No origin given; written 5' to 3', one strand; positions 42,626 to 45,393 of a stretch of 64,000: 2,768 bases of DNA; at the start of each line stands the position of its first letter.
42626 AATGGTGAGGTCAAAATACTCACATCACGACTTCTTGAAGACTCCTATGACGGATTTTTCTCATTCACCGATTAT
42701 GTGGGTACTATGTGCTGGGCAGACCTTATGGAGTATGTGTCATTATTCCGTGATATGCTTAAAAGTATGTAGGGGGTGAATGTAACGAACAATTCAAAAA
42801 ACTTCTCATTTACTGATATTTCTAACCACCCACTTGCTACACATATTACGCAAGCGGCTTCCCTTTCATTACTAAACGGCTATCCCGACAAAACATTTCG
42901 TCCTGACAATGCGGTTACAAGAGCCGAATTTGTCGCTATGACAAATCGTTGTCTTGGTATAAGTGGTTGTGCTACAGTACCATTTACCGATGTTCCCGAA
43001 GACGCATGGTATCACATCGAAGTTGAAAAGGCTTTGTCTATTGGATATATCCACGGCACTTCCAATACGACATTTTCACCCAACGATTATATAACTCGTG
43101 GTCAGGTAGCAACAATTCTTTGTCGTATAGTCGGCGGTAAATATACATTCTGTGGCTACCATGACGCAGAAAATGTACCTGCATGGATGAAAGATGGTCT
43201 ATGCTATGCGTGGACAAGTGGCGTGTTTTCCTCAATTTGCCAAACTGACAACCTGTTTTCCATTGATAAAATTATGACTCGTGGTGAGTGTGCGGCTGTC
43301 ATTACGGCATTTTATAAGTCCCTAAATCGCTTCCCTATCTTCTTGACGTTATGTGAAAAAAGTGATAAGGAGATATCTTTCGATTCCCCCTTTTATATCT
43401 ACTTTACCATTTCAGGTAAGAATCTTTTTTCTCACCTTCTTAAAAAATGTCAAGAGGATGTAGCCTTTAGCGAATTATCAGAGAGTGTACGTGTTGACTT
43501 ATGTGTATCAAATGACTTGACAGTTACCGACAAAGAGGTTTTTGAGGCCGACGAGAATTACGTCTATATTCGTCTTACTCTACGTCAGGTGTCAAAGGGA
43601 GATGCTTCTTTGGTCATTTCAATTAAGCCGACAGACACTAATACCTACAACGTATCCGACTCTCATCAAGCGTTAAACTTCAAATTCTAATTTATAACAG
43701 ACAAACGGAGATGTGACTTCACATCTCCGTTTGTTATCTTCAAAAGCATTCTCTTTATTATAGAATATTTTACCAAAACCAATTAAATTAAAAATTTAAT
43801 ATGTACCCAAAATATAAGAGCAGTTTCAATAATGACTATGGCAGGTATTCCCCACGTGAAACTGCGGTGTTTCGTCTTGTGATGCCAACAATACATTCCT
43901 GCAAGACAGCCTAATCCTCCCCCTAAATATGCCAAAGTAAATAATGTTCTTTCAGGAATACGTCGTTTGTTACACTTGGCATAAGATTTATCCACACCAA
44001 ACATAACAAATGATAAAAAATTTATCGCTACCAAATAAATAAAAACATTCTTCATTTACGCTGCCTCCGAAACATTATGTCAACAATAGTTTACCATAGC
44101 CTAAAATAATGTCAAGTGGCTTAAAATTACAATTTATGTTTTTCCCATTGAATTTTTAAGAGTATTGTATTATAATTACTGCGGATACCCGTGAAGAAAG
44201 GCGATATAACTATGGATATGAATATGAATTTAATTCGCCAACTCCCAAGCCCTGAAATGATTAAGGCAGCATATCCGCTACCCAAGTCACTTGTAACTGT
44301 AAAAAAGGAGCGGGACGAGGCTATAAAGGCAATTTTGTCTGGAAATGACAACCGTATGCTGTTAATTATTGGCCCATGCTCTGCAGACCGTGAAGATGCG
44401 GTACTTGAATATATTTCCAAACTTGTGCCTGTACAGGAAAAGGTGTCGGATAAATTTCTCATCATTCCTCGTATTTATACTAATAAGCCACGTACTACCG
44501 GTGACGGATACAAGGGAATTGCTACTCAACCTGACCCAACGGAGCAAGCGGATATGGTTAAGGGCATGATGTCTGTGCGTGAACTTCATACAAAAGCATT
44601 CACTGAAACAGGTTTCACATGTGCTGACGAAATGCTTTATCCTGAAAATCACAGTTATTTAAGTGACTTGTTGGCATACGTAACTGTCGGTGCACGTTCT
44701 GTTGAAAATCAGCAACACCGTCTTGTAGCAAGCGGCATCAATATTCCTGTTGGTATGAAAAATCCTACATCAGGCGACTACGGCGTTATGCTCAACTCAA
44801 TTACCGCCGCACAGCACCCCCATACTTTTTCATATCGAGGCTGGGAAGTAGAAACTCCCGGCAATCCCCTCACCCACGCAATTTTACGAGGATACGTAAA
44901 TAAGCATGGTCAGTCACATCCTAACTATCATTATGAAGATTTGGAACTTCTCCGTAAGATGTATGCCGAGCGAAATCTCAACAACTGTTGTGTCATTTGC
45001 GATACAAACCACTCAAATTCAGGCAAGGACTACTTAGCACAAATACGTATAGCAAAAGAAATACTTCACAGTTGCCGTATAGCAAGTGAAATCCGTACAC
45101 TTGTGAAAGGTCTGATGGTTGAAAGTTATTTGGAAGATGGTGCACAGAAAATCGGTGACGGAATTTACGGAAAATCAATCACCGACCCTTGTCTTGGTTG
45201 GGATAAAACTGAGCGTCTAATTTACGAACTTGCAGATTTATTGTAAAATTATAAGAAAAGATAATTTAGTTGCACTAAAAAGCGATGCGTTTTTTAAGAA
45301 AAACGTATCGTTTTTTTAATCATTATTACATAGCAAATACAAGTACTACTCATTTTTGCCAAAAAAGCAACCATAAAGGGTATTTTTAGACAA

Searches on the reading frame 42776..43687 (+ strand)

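Call 18: search_protein_families(library=pfam, proteins=[window:42776-43687:+], max_evalue=0.001)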
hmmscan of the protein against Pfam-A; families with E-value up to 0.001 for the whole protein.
window:42776-43687:+ (304 aa): 1 family
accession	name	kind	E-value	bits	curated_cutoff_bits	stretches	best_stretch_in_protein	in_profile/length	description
PF00395.25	SLH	-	4.2e-28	97.5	20.8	2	11-52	1-43/44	S-layer homology domain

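Call 90: search_protein_families(library=ncbifam, proteins=[window:42776-43687:+], max_evalue=0.00001)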
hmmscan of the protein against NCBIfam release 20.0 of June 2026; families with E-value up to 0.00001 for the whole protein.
window:42776-43687:+ (304 aa): 1 family
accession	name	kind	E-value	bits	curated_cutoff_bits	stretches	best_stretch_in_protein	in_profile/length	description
NF033190.2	inl_like_NEAT_1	exception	3.9e-07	28.7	1275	1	9-116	640-749/754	NEAT domain-containing leucine-rich repeat protein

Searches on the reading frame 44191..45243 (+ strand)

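Call 18: search_protein_families(library=pfam, proteins=[window:44191-45243:+], max_evalue=0.001)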
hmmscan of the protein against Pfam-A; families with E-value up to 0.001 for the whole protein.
window:44191-45243:+ (351 aa): 1 family
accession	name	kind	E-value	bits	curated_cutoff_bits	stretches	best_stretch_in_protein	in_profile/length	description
PF00793.26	DAHP_synth_1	-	3.8e-46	157.6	25.5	1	47-342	9-267/270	DAHP synthetase I family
